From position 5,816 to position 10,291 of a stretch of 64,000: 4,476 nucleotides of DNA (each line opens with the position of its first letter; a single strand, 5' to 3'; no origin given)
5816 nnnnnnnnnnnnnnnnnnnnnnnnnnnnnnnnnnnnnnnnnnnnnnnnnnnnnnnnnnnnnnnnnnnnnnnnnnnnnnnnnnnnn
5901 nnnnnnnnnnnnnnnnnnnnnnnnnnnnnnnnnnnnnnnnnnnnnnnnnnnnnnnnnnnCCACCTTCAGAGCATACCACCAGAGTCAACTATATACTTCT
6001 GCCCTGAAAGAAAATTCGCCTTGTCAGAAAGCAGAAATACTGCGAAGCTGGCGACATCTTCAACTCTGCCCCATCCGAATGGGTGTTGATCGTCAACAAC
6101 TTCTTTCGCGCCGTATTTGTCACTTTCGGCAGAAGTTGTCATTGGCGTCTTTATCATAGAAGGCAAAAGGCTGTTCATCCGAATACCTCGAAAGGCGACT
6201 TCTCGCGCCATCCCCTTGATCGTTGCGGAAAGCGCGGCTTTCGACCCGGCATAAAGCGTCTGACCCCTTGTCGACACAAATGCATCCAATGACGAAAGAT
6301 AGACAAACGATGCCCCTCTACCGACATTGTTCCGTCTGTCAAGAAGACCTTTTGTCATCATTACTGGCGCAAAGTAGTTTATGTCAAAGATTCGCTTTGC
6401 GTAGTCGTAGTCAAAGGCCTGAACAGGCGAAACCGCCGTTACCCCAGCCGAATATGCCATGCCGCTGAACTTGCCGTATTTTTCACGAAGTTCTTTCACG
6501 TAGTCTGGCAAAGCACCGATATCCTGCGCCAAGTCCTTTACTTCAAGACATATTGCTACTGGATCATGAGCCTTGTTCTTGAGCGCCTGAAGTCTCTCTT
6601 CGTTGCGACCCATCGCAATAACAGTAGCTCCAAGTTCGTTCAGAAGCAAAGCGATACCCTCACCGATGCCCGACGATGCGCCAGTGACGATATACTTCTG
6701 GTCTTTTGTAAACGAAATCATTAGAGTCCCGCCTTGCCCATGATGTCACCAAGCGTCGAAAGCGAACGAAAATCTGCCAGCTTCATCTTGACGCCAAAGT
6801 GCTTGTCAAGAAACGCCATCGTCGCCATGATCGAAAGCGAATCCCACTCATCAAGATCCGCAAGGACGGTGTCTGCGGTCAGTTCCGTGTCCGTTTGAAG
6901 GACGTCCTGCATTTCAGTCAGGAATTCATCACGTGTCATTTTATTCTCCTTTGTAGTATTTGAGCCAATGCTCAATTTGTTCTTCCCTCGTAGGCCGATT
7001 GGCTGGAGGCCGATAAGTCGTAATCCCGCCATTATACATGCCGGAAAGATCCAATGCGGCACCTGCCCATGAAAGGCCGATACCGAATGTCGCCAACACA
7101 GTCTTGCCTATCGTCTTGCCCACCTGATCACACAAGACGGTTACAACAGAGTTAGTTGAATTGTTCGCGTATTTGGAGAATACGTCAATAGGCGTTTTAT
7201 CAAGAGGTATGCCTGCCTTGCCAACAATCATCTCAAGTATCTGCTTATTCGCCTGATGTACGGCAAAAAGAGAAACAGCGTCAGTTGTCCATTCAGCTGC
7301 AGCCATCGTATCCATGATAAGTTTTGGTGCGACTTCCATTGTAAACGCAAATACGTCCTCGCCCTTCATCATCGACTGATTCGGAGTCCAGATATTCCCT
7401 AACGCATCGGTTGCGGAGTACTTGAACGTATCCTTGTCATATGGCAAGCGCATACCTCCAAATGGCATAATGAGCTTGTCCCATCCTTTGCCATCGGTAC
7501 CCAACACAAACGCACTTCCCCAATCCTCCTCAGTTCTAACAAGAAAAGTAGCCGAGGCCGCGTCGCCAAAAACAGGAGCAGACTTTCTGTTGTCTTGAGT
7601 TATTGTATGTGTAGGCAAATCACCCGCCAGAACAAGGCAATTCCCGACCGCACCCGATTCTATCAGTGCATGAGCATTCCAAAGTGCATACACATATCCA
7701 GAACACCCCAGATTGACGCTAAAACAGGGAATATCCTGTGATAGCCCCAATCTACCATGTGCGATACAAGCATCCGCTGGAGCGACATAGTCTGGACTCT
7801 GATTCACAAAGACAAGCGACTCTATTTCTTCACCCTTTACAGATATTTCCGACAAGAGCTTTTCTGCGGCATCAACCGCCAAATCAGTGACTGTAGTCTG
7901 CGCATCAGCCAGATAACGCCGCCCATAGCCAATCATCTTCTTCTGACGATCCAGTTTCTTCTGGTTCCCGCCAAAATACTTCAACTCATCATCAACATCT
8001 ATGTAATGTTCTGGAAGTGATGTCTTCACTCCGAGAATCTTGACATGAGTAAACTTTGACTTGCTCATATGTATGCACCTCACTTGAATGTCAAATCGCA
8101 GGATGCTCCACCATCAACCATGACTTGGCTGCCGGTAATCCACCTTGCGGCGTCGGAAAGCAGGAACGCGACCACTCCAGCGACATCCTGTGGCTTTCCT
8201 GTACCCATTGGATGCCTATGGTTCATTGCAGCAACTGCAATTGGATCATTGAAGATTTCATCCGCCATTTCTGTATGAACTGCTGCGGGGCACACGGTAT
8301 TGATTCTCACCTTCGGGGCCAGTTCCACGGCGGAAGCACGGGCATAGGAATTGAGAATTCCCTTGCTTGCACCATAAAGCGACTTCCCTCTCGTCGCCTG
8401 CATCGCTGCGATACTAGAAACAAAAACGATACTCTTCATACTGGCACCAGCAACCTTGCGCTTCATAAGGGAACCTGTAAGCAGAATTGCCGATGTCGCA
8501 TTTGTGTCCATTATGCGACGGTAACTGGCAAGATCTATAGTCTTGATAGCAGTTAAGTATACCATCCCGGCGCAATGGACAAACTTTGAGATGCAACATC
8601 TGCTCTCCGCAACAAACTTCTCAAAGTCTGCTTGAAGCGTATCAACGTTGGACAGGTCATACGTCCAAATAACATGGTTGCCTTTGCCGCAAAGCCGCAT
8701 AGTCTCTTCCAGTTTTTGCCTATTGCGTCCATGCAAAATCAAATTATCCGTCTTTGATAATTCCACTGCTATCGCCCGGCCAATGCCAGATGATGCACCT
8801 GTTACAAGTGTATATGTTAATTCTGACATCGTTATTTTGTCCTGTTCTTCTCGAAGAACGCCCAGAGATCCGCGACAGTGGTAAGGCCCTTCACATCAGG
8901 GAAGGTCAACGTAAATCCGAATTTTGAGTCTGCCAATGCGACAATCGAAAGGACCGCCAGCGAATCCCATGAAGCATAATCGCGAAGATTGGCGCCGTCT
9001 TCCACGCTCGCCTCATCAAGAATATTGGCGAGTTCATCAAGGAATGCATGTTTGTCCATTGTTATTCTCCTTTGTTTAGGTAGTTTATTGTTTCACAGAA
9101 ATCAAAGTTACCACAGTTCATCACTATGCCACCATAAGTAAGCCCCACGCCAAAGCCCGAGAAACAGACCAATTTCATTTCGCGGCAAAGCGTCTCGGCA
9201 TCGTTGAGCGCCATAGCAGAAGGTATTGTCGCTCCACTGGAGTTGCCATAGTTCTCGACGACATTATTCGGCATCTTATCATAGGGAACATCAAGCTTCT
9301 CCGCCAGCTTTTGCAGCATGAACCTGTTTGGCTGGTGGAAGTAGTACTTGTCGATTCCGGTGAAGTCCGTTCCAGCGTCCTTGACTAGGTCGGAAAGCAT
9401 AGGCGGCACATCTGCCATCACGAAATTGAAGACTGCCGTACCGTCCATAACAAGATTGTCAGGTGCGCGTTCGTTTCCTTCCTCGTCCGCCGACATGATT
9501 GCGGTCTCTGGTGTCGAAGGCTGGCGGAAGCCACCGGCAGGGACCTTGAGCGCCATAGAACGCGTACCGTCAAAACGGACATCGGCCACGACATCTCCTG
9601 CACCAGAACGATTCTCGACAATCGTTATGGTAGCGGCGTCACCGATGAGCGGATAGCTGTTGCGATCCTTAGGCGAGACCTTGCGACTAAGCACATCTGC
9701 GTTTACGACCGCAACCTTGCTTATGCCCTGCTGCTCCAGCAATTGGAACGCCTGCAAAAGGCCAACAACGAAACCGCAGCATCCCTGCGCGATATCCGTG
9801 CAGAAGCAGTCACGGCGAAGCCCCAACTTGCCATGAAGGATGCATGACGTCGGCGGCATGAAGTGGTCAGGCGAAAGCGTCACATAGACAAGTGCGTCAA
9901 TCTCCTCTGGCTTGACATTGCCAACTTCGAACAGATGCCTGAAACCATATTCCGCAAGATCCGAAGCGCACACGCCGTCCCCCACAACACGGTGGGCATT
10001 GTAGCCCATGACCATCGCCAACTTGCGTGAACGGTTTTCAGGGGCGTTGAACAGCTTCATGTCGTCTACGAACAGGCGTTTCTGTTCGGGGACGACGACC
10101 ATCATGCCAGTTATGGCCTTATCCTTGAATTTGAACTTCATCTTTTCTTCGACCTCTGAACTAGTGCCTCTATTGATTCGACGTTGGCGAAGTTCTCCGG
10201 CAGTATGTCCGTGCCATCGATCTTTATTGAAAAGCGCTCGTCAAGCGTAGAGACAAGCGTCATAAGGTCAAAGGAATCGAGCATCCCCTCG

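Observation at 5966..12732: Acyl-chain synthesis module (AMP-ligase, 3 ACPs, 2 KAS III, 2 SDRs, GNAT) embedded in a glycan locus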

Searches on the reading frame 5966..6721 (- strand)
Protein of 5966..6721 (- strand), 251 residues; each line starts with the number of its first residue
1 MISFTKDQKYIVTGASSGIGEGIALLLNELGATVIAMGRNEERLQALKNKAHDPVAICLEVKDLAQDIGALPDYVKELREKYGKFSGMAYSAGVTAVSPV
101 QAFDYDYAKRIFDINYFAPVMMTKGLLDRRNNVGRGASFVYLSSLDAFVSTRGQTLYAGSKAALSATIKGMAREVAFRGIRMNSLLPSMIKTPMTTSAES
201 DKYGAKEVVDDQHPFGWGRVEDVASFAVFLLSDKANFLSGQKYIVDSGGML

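Call 3: search_protein_families(library=pfam, proteins=[window:5966-6721:-], max_evalue=0.01)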
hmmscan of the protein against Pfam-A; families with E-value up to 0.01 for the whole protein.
window:5966-6721:- (251 aa): 4 families
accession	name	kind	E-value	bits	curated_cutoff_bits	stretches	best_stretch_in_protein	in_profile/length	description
PF13561.12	adh_short_C2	-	7.2e-42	144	27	1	14-248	1-234/236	Enoyl-(Acyl carrier protein) reductase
PF00106.31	adh_short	-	3.2e-34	118.6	26.6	1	11-201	4-193/195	short chain dehydrogenase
PF08659.16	KR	-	2.4e-08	34.6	22.6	1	10-171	3-163/180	KR domain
PF13460.12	NAD_binding_10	-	0.0093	16.3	27.2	0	14-56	1-45/184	NAD(P)H-binding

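Call 8: search_protein_families(library=ncbifam, proteins=[window:5966-6721:-], max_evalue=0.001)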
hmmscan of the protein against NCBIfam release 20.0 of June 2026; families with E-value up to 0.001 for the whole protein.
window:5966-6721:- (251 aa): 231 families (the best 25 are shown)
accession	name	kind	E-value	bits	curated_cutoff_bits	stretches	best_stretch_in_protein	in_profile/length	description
NF005559.1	PRK07231.1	subfamily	4.3e-41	141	215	1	6-249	3-247/249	glucose 1-dehydrogenase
TIGR01830.1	3oxo_ACP_reduc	equivalog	1.5e-32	113.3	297.75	1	11-250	2-238/239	3-oxoacyl-[acyl-carrier-protein] reductase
NF004528.0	PRK05875.1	equivalog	4.9e-32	111.4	334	1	6-251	9-256/280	SDR family oxidoreductase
NF052558.1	MBtsdlDhBudC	equivalog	1.7e-31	109.7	270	1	7-248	3-240/250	meso-2,3-butanediol dehydrogenase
NF004791.0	PRK06138.1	equivalog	4.7e-31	108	312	1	7-248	5-248/252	SDR family oxidoreductase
NF005681.0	PRK07478.1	subfamily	1.4e-30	106.5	267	1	6-248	5-248/254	SDR family oxidoreductase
NF004197.0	PRK05653.1-1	equivalog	1.7e-30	106.5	332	1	6-250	6-246/249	3-oxoacyl-ACP reductase FabG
NF004198.0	PRK05653.1-3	equivalog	2.4e-30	105.8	296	1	3-249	3-245/248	3-oxoacyl-ACP reductase FabG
NF004199.0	PRK05653.1-4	equivalog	2.7e-30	105.8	301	1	7-250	5-245/247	3-oxoacyl-ACP reductase FabG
TIGR01963.1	PHB_DH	subfamily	3.2e-30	105.2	307.05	1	9-248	3-251/255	3-hydroxybutyrate dehydrogenase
NF005075.0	PRK06500.1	equivalog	2.6e-29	102.3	336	1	6-248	5-245/249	SDR family oxidoreductase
NF009466.0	PRK12826.1-2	subfamily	3.6e-29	102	222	1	7-248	3-243/248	3-oxoacyl-ACP reductase FabG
NF009468.0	PRK12826.1-4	equivalog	4.1e-29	102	318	1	6-251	6-249/256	SDR family oxidoreductase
NF053807.1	RhamDHLra1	equivalog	8.6e-29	101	400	1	6-248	3-246/252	L-rhamnose 1-dehydrogenase Lra1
NF004774.0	PRK06114.1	equivalog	1.1e-28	100.3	360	1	6-248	15-258/262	SDR family oxidoreductase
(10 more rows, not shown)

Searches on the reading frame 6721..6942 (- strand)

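Call 8: search_protein_families(library=ncbifam, proteins=[window:6721-6942:-], max_evalue=0.001)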
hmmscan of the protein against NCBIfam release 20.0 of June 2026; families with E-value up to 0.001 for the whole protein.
window:6721-6942:- (73 aa): 1 family
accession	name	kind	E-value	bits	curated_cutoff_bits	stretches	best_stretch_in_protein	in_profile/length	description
NF002147.0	PRK00982.1-1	equivalog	9.9e-05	22.1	84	1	3-68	4-74/83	acyl carrier protein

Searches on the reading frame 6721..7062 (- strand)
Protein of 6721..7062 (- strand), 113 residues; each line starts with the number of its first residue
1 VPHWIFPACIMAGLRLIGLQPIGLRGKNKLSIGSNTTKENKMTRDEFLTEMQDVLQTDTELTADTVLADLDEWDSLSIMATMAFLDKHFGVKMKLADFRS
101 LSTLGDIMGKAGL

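Call 3: search_protein_families(library=pfam, proteins=[window:6721-7062:-], max_evalue=0.01)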
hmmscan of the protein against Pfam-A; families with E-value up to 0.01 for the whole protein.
window:6721-7062:- (113 aa): 1 family
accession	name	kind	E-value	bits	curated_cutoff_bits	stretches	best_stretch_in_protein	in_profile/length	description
PF00550.31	PP-binding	-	1.4e-05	25.7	20.8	1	47-107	3-63/67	Phosphopantetheine attachment site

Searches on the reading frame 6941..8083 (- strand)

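Call 3: search_protein_families(library=pfam, proteins=[window:6941-8083:-], max_evalue=0.01)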
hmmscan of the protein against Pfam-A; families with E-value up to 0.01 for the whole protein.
window:6941-8083:- (380 aa): 4 families
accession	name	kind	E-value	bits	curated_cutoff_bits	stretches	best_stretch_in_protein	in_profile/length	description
PF08545.16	ACP_syn_III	-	1.5e-15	57.3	24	1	121-198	1-80/80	3-Oxoacyl-[acyl-carrier-protein (ACP)] synthase III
PF08541.16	ACP_syn_III_C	-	2.1e-14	53.9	26.6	1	261-344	2-88/90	3-Oxoacyl-[acyl-carrier-protein (ACP)] synthase III C terminal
PF00195.25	Chal_sti_synt_N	-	2.3e-05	24.4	27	1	61-178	95-218/225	Chalcone and stilbene synthases, N-terminal domain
PF00108.29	Thiolase_N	-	0.00023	21.1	26.4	1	61-155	19-113/260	Thiolase, N-terminal domain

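Call 8: search_protein_families(library=ncbifam, proteins=[window:6941-8068:-], max_evalue=0.001)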
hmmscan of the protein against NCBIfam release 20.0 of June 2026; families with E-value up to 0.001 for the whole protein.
window:6941-8068:- (375 aa): 15 families
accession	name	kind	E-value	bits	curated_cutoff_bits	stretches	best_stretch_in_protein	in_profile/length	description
NF009519.0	PRK12880.1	equivalog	5e-70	236.6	436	1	3-353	2-350/353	beta-ketoacyl-ACP synthase III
NF006829.0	PRK09352.1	subfamily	1.3e-51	175.5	249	1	8-340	4-320/322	beta-ketoacyl-ACP synthase 3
TIGR00747.1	fabH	subfamily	3.8e-43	147.8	292.1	1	8-339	2-320/322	beta-ketoacyl-ACP synthase III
NF004623.0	PRK05963.1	equivalog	4.7e-29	101.7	437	1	11-310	8-293/328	beta-ketoacyl-ACP synthase III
NF005541.0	PRK07204.1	equivalog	1.1e-23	84.1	402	1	8-339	4-327/329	beta-ketoacyl-ACP synthase III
NF006720.0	PRK09258.1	equivalog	6.2e-21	75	285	1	5-153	2-154/338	3-oxoacyl-ACP synthase III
NF005703.0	PRK07515.1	equivalog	1.7e-19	69.9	304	1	54-336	90-367/373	beta-ketoacyl-ACP synthase III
NF005308.0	PRK06840.1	equivalog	4.8e-13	48.8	315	1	7-339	3-333/339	3-oxoacyl-ACP synthase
NF003274.0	PRK04262.1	equivalog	2.2e-09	36.8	244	1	9-153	3-144/347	hydroxymethylglutaryl-CoA synthase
NF006030.0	PRK08170.1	equivalog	3e-06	26.2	593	1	59-150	33-122/434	acetyl-CoA C-acetyltransferase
NF005293.2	PRK06816.1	subfamily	7.7e-06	25.2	450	1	18-156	10-156/378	StlD/DarB family beta-ketosynthase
NF004853.0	PRK06205.1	subfamily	4.6e-05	22.6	551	1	57-149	23-113/404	acetyl-CoA C-acetyltransferase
NF004720.0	PRK06064.1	subfamily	7.9e-05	21.6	420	1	44-146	5-109/389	thiolase domain-containing protein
TIGR01835.1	HMG-CoA-S_prok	equivalog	0.00015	20.7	360.35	1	15-155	7-142/382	hydroxymethylglutaryl-CoA synthase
NF053539.1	resorcinol_DarB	exception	0.00068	18.9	550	0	18-145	12-146/377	dialkylresorcinol biosynthesis protein DarB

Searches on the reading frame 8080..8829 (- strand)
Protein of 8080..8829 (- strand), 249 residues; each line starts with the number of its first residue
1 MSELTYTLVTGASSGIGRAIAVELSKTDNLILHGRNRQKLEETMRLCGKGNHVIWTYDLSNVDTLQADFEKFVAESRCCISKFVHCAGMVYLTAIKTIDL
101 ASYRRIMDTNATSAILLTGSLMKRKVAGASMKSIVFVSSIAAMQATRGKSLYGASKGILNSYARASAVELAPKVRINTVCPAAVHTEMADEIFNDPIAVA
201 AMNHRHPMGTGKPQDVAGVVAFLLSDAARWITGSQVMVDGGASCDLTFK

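Call 3: search_protein_families(library=pfam, proteins=[window:8080-8829:-], max_evalue=0.01)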
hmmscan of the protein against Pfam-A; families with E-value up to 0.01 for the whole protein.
window:8080-8829:- (249 aa): 4 families
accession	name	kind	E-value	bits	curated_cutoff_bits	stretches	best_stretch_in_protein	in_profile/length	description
PF13561.12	adh_short_C2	-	4.2e-43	148.1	27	1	11-242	1-235/236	Enoyl-(Acyl carrier protein) reductase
PF00106.31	adh_short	-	3.4e-32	112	26.6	1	7-195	3-193/195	short chain dehydrogenase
PF08659.16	KR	-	5.8e-12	46.3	22.6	1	7-172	3-169/180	KR domain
PF23441.1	SDR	-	0.00022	21.1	27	1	159-242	170-255/258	SDR-like rossmann domain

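Call 8: search_protein_families(library=ncbifam, proteins=[window:8080-8829:-], max_evalue=0.001)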
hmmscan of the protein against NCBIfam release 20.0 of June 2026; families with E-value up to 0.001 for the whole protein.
window:8080-8829:- (249 aa): 220 families (the best 25 are shown)
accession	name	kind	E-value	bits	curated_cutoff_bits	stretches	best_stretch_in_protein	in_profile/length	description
NF005559.1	PRK07231.1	subfamily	4.5e-45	154.1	215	1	7-242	7-247/249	glucose 1-dehydrogenase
NF052558.1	MBtsdlDhBudC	equivalog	2.6e-40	138.6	270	1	8-243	7-242/250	meso-2,3-butanediol dehydrogenase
NF047420.2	EF_P_mod_YmfI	equivalog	9.1e-37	127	238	1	7-241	2-234/236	elongation factor P 5-aminopentanone reductase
NF009466.0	PRK12826.1-2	subfamily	2.2e-36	125.6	222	1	7-244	6-246/248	3-oxoacyl-ACP reductase FabG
NF004791.0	PRK06138.1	equivalog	8.7e-36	123.5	312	1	7-243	8-250/252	SDR family oxidoreductase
NF005893.0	PRK07856.1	equivalog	6.1e-34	117.4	255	1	7-242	12-241/255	SDR family oxidoreductase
TIGR01830.1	3oxo_ACP_reduc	equivalog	2.8e-33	115.6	297.75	1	8-241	2-237/239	3-oxoacyl-[acyl-carrier-protein] reductase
NF005449.0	PRK07041.1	equivalog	4e-33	115.3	257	1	7-242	10-237/240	SDR family oxidoreductase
NF047923.1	pyridox_DH_SDR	equivalog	5.5e-33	114.5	325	1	7-242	6-240/243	pyridoxal 4-dehydrogenase, SDR-type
NF005007.0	PRK06398.1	equivalog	2.9e-32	111.8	341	1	7-244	10-247/259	aldose dehydrogenase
NF005467.0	PRK07060.1-5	equivalog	3.4e-32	111.9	360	1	7-242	12-242/245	SDR family oxidoreductase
NF004778.0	PRK06124.1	equivalog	6.3e-32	111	303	1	7-244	14-254/256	SDR family oxidoreductase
NF005067.0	PRK06484.1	equivalog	6.8e-32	110.7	713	1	7-244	12-253/524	short chain dehydrogenase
NF004818.0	PRK06172.1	equivalog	7.9e-32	110.6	336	1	7-242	10-250/253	SDR family oxidoreductase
NF004200.0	PRK05653.1-5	equivalog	2.2e-31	109.3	273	1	7-241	5-240/242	3-oxoacyl-ACP reductase FabG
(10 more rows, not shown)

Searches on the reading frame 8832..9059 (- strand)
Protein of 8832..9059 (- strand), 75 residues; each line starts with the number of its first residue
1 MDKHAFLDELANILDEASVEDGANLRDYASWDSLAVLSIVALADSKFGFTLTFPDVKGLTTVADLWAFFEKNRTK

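Call 3: search_protein_families(library=pfam, proteins=[window:8832-9059:-], max_evalue=0.01)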
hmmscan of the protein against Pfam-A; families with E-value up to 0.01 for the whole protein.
window:8832-9059:- (75 aa): 1 family
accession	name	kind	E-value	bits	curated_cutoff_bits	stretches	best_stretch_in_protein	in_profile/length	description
PF00550.31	PP-binding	-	6.5e-05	23.6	20.8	1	8-67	5-65/67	Phosphopantetheine attachment site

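Call 8: search_protein_families(library=ncbifam, proteins=[window:8832-9059:-], max_evalue=0.001)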
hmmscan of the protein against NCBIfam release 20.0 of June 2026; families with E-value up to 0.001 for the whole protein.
window:8832-9059:- (75 aa): 2 families
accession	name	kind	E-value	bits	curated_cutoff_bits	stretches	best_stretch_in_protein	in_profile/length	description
NF002147.0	PRK00982.1-1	equivalog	3.7e-06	26.7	84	1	9-73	11-81/83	acyl carrier protein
NF002150.0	PRK00982.1-4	subfamily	0.00032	20.9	66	1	14-72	20-78/80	acyl carrier protein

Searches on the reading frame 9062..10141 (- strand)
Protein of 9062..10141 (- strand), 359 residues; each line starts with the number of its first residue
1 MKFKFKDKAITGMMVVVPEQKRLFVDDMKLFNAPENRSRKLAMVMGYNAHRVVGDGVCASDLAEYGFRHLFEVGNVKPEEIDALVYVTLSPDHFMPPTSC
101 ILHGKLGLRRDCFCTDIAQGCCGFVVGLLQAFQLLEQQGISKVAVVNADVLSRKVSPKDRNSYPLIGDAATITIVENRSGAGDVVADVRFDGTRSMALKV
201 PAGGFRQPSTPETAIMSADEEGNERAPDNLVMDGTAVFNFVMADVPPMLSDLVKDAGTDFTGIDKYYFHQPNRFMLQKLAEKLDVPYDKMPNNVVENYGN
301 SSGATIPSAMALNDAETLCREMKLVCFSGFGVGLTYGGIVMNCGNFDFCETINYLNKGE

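Call 3: search_protein_families(library=pfam, proteins=[window:9062-10141:-], max_evalue=0.01)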
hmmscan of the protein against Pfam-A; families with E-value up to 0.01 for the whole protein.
window:9062-10141:- (359 aa): 3 families
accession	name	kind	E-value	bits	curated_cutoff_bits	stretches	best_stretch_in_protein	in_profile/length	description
PF08541.16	ACP_syn_III_C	-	1.8e-19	70.1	26.6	1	255-342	3-89/90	3-Oxoacyl-[acyl-carrier-protein (ACP)] synthase III C terminal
PF08545.16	ACP_syn_III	-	6.9e-13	48.7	24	1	116-182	2-68/80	3-Oxoacyl-[acyl-carrier-protein (ACP)] synthase III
PF00195.25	Chal_sti_synt_N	-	0.00097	19.1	27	1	79-169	119-210/225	Chalcone and stilbene synthases, N-terminal domain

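Call 8: search_protein_families(library=ncbifam, proteins=[window:9062-10141:-], max_evalue=0.001)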
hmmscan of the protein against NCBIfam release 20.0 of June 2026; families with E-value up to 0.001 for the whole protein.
window:9062-10141:- (359 aa): 11 families
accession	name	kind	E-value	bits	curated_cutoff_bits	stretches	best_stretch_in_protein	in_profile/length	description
NF009519.0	PRK12880.1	equivalog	6.6e-56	190.1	436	1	1-348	1-343/353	beta-ketoacyl-ACP synthase III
NF006829.0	PRK09352.1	subfamily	4.6e-50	170.4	249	1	46-343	40-321/322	beta-ketoacyl-ACP synthase 3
TIGR00747.1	fabH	subfamily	9.1e-42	143.3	292.1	1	46-341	38-320/322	beta-ketoacyl-ACP synthase III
NF004623.0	PRK05963.1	equivalog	1.4e-37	129.8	437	1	47-342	42-327/328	beta-ketoacyl-ACP synthase III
NF005541.0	PRK07204.1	equivalog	1.3e-24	87.2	402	1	9-341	6-327/329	beta-ketoacyl-ACP synthase III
NF006720.0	PRK09258.1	equivalog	1.2e-21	77.4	285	2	37-149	39-151/338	3-oxoacyl-ACP synthase III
NF005703.0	PRK07515.1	equivalog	1.8e-20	73.1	304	1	72-341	109-370/373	beta-ketoacyl-ACP synthase III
NF005308.0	PRK06840.1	equivalog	2.9e-10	39.7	315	1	45-343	39-335/339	3-oxoacyl-ACP synthase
NF003274.0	PRK04262.1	equivalog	5.6e-10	38.8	244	1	74-310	66-277/347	hydroxymethylglutaryl-CoA synthase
NF005293.2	PRK06816.1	subfamily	0.00021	20.5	450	1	60-147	63-147/378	StlD/DarB family beta-ketosynthase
TIGR01835.1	HMG-CoA-S_prok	equivalog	0.001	18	360.35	0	79-150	67-138/382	hydroxymethylglutaryl-CoA synthase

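Call 27: search_solved_structures(query=window:9062-10141:-, max_evalue=1e-10)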
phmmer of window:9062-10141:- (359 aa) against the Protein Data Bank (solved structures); distinct sequences matched with E-value up to 1e-10: 42.
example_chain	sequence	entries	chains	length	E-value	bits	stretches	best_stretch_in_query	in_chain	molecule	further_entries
4efi_A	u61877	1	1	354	2.6e-45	158.6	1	10-352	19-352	3-oxoacyl-(Acyl-carrier protein) synthase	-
3gwa_A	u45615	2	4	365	2.8e-45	158.5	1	19-342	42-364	3-oxoacyl-(Acyl-carrier-protein) synthase III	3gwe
5bqs_A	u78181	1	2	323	3.5e-31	112.1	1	57-341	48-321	3-oxoacyl-[acyl-carrier-protein] synthase 3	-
8vd9_A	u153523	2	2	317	1.4e-30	110.1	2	35-193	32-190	Beta-ketoacyl-[acyl-carrier-protein] synthase III 1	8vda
3il6_A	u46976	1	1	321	1e-26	97.4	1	48-341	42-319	3-oxoacyl-[acyl-carrier-protein] synthase 3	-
3il5_A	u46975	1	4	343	1.1e-26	97.4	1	48-341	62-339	3-oxoacyl-[acyl-carrier-protein] synthase 3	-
4dfe_A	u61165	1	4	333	4.5e-26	95.3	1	46-341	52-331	3-oxoacyl-[acyl-carrier-protein] synthase 3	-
4ryb_A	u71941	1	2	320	4.8e-26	95.2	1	46-341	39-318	3-oxoacyl-[acyl-carrier-protein] synthase 3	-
3il4_A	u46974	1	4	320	5.1e-26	95.1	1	48-341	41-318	3-oxoacyl-[acyl-carrier-protein] synthase 3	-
4nhd_A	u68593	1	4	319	8.1e-26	94.5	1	17-340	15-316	3-oxoacyl-[acyl-carrier-protein] synthase 3 protein 1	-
9j6e_A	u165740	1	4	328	5.1e-25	91.9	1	56-341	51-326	3-oxopimeloyl-[acyl-carrier-protein] synthase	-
6kue_A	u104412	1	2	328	1.8e-24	90.1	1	56-341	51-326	3-oxoacyl-[acyl-carrier-protein] synthase III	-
2ebd_A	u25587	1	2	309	2.5e-24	89.6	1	63-341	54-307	3-oxoacyl-[acyl-carrier-protein] synthase 3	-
1ub7_A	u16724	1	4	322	5.8e-24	88.4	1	45-344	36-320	3-oxoacyl-[acyl-carrier protein] synthase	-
9w96_A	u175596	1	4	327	1.2e-23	87.3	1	56-341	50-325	3-oxopimeloyl-[acyl-carrier-protein] synthase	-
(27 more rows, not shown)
